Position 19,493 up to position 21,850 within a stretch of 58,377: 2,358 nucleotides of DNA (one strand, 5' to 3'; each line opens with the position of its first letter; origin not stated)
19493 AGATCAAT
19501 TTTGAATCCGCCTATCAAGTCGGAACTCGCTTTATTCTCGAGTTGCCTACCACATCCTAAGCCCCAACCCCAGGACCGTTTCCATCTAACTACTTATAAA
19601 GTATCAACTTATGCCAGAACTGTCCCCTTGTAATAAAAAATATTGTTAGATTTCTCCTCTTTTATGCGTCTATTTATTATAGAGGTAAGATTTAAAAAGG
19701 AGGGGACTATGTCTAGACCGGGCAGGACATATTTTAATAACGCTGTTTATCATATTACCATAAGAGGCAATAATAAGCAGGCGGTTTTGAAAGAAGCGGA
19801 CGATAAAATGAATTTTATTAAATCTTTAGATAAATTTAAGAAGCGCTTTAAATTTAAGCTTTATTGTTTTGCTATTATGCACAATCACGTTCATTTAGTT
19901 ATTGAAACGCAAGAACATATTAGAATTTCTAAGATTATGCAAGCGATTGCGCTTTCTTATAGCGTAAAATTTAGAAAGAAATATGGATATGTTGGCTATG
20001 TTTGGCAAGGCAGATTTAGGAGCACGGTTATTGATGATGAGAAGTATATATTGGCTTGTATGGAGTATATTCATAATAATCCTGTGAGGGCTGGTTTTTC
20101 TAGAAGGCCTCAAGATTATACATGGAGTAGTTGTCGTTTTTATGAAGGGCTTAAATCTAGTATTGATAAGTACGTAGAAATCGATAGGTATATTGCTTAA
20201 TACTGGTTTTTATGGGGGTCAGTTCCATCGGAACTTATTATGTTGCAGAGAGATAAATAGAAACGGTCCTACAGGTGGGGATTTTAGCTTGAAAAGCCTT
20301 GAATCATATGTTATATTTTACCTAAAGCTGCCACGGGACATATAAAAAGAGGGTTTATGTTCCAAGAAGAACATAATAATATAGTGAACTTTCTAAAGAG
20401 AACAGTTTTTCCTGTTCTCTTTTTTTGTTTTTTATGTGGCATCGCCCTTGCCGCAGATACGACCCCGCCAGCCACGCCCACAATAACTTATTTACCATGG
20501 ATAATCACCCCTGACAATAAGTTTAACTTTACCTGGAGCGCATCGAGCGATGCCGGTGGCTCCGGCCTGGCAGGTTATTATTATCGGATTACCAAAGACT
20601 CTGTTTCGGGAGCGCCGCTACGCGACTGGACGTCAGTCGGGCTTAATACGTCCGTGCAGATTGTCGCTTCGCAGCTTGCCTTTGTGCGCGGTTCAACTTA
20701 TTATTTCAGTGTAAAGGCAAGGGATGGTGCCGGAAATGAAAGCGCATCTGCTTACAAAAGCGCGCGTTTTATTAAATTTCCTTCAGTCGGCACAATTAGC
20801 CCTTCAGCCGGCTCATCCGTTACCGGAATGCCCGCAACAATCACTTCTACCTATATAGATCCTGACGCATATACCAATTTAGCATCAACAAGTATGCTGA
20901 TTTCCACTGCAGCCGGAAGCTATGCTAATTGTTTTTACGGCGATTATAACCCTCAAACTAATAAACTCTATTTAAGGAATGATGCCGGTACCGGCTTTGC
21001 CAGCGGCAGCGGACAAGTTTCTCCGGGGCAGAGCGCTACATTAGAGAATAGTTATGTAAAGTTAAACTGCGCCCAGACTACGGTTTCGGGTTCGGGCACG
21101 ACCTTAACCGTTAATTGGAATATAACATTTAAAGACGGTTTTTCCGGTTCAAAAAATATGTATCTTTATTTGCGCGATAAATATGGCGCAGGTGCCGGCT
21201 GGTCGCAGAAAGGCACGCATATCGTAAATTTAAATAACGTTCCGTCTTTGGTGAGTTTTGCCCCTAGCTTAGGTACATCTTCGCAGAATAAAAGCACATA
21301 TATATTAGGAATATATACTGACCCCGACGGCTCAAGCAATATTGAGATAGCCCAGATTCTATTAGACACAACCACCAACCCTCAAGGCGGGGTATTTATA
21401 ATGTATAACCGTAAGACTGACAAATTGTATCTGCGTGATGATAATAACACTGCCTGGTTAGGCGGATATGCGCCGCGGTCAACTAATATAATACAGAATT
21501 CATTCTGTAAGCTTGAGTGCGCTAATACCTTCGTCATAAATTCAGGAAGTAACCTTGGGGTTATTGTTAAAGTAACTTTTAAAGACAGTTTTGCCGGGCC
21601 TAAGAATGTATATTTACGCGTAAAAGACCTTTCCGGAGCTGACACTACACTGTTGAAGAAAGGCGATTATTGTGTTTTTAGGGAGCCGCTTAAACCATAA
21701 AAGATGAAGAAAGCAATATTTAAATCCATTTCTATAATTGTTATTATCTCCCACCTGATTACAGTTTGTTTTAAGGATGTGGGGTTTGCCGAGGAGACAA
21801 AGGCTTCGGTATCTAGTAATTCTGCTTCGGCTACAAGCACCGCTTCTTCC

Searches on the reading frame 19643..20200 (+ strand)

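Call 18: search_protein_families(library=pfam, proteins=[window:19643-20200:+], max_evalue=0.001)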
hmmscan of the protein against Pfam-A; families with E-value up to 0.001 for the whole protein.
window:19643-20200:+ (185 aa): 1 family
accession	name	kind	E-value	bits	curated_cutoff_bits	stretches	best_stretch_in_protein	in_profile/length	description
PF01797.21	Y1_Tnp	-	1.1e-16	61.5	23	1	32-146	3-121/121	Transposase IS200 like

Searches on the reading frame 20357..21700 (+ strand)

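Call 18: search_protein_families(library=pfam, proteins=[window:20357-21700:+], max_evalue=0.001)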
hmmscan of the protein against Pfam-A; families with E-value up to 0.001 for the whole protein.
window:20357-21700:+ (447 aa): 0 families

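Call 54: search_protein_families(library=pfam, proteins=[window:20357-21700:+], max_evalue=1)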
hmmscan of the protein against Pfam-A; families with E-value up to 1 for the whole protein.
window:20357-21700:+ (447 aa): 3 families
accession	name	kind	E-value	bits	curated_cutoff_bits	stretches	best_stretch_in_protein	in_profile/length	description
PF25788.1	Ig_Rha78A_N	-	0.033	14.9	27.4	1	54-131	18-93/105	Rha78A-like, N-terminal immunoglobulin domain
PF00041.27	fn3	-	0.034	14.8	25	1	53-131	13-78/84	Fibronectin type III domain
PF17995.8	GH101_N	-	0.038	14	25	1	309-368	33-92/180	Endo-alpha-N-acetylgalactosaminidase N-terminal domain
